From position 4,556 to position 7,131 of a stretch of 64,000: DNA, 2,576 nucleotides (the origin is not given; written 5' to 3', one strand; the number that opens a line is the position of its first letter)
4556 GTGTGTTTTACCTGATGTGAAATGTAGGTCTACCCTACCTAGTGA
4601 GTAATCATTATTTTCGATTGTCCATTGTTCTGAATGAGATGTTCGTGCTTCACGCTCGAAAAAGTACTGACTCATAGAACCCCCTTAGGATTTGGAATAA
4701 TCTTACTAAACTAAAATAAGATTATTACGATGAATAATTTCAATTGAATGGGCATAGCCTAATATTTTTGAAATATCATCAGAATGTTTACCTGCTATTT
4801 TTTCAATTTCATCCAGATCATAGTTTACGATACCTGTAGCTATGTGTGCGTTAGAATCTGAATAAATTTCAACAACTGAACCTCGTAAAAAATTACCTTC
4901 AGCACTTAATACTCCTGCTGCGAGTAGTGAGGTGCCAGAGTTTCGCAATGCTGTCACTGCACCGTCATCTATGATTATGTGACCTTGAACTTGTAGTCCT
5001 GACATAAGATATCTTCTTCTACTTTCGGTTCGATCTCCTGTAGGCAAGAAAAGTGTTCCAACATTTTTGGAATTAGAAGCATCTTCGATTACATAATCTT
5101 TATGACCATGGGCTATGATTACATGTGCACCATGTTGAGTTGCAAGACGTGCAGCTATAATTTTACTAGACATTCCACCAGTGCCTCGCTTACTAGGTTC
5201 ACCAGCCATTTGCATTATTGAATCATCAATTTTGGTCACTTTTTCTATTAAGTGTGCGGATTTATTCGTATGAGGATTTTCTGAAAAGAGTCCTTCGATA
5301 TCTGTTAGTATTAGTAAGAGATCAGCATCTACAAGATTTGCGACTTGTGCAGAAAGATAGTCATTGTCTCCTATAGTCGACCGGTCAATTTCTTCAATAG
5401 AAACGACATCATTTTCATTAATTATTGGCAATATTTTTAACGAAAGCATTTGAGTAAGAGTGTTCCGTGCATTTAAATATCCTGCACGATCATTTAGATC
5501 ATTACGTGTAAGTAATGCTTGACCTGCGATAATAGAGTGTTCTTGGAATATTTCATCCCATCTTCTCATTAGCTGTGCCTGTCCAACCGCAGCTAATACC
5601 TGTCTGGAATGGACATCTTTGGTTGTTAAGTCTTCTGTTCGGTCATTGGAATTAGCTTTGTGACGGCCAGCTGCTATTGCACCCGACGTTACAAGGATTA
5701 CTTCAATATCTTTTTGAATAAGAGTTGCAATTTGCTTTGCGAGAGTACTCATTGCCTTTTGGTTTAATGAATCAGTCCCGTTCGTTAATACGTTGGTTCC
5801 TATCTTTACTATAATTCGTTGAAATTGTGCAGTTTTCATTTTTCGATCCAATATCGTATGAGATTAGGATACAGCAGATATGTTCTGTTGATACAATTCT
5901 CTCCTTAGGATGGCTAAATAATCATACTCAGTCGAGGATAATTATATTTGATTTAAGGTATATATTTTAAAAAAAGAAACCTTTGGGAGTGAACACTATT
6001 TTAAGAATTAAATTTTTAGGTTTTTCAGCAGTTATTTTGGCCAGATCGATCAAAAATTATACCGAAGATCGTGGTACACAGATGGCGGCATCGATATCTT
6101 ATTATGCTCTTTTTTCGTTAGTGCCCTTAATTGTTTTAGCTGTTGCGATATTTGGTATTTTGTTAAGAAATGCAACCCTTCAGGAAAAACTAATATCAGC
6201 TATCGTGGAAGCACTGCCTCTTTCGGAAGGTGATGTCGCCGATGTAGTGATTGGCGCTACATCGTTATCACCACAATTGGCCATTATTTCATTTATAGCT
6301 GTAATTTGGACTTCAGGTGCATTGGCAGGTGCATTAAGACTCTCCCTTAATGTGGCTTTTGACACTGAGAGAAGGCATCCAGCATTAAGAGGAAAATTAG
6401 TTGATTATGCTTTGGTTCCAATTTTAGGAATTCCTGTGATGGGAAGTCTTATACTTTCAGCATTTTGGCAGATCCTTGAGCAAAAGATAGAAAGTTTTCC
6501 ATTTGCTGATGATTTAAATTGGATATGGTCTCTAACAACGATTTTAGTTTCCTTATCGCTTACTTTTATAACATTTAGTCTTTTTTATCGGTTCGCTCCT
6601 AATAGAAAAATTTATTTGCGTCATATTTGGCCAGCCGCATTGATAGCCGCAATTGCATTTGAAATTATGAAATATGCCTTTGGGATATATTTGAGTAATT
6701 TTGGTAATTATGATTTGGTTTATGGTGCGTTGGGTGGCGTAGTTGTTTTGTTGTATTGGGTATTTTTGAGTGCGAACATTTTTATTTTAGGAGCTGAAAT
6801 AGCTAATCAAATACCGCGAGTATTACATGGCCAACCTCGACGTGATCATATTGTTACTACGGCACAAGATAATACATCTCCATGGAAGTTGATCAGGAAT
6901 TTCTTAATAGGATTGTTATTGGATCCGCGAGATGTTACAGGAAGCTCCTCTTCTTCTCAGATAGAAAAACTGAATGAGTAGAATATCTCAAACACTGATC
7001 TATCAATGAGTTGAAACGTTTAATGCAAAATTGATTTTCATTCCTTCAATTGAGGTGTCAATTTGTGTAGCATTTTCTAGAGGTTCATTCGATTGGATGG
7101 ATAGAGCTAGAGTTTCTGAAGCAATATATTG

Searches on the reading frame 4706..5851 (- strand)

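Call 31: search_protein_families(library=pfam, proteins=[window:4706-5851:-], max_evalue=0.001)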
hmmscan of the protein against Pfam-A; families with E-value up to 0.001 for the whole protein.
window:4706-5851:- (381 aa): 2 families
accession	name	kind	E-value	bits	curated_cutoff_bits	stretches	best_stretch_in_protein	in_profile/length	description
PF00696.33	AA_kinase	-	1.7e-42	146.2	24.9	1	12-247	2-233/234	Amino acid kinase family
PF01472.26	PUA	-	3.9e-21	75.2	24.8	1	290-364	1-74/74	PUA domain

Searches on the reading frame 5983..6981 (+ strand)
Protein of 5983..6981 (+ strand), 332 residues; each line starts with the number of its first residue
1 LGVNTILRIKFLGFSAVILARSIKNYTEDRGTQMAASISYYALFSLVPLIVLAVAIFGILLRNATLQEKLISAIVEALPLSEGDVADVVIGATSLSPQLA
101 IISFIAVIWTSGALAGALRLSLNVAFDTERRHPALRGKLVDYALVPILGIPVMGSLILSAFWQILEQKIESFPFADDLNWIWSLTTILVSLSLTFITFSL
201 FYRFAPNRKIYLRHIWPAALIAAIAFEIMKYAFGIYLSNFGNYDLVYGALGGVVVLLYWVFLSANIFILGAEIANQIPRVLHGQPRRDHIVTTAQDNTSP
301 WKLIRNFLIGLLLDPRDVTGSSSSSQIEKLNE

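Call 31: search_protein_families(library=pfam, proteins=[window:5983-6981:+], max_evalue=0.001)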
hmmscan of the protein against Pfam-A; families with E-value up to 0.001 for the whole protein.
window:5983-6981:+ (332 aa): 1 family
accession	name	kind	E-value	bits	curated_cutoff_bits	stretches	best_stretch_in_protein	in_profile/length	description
PF03631.20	Virul_fac_BrkB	-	6.2e-58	196.9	33.7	1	28-278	2-256/259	Virulence factor BrkB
